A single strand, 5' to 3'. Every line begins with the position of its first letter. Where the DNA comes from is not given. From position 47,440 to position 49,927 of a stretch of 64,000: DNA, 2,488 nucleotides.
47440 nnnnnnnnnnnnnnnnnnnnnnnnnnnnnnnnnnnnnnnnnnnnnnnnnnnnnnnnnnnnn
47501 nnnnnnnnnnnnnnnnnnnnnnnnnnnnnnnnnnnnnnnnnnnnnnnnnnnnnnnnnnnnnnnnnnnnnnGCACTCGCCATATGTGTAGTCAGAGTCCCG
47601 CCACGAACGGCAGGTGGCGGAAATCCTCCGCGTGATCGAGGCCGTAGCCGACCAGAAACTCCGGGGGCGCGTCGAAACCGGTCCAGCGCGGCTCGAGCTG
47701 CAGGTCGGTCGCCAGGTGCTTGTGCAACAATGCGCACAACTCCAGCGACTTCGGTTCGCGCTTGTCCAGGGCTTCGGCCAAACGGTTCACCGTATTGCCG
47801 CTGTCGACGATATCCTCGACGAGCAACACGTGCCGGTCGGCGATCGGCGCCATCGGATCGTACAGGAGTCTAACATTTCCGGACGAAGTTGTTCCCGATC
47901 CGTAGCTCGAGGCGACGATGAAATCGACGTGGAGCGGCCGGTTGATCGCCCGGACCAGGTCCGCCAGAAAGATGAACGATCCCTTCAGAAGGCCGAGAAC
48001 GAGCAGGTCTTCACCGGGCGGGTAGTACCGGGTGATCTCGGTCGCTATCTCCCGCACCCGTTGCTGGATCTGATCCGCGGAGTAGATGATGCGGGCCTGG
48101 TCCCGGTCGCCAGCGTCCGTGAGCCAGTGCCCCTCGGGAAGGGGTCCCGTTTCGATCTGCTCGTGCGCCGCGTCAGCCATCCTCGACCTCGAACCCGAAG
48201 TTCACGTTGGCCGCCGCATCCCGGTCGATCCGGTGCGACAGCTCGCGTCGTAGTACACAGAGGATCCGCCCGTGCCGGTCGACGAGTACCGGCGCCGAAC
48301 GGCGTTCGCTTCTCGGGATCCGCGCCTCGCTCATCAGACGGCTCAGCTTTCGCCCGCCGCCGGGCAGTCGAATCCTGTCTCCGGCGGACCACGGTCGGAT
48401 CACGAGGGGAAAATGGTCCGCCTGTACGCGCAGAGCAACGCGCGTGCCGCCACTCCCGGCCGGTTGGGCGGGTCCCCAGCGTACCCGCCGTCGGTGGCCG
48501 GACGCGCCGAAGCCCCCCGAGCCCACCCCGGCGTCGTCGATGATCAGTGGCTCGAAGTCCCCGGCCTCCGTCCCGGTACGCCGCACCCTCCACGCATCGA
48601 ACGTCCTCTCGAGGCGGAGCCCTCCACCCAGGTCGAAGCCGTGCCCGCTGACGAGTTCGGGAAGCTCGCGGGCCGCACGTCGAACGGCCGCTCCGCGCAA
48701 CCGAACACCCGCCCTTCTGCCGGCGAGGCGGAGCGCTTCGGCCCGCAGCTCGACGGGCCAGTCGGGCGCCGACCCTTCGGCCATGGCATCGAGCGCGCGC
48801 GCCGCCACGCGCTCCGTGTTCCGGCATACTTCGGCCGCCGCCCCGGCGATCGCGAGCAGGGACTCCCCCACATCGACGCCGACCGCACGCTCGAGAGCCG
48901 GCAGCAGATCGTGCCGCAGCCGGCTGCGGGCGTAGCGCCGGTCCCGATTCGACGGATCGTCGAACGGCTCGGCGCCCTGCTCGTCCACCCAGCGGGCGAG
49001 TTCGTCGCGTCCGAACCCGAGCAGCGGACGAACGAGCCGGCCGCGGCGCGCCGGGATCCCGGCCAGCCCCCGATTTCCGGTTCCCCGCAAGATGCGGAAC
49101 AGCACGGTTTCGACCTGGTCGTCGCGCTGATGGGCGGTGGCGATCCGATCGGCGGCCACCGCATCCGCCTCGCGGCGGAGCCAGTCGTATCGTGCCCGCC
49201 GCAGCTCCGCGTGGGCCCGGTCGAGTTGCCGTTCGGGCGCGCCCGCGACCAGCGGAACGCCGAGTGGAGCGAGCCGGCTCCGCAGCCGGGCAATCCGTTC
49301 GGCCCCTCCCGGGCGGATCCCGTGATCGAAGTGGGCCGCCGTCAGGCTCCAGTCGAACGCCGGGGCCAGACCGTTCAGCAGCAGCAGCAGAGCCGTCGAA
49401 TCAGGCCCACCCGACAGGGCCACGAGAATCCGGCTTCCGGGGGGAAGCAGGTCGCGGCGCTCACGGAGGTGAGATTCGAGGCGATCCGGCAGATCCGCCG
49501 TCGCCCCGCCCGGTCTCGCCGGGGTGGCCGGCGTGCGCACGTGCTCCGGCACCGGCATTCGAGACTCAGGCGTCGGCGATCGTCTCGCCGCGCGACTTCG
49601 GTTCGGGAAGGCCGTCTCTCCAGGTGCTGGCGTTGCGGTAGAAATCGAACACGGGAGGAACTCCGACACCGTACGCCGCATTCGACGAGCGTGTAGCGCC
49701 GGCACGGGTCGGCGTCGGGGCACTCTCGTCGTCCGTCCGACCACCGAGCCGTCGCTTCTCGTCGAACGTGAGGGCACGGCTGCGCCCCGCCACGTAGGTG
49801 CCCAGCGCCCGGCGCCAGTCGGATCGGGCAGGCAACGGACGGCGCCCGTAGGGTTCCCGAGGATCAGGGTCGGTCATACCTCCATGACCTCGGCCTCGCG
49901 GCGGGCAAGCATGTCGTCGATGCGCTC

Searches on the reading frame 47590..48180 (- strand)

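Call 53: search_protein_families(library=pfam, proteins=[window:47590-48180:-], max_evalue=0.00001)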
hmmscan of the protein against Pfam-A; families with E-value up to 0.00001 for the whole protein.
window:47590-48180:- (196 aa): 1 family
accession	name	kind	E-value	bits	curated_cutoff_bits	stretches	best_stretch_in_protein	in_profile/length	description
PF00156.33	Pribosyltran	-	3.7e-22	78.8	26.3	1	34-182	7-156/158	Phosphoribosyl transferase domain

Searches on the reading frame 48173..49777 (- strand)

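Call 53: search_protein_families(library=pfam, proteins=[window:48173-49777:-], max_evalue=0.00001)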
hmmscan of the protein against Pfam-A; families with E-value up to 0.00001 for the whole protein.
window:48173-49777:- (534 aa): 2 families
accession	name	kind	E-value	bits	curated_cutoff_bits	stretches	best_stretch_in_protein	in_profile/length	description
PF01171.26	ATP_bind_3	-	2.6e-41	141.8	27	1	117-289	2-181/182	PP-loop family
PF11734.13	TilS_C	-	2.2e-07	30.6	22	1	458-510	1-54/74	TilS substrate C-terminal domain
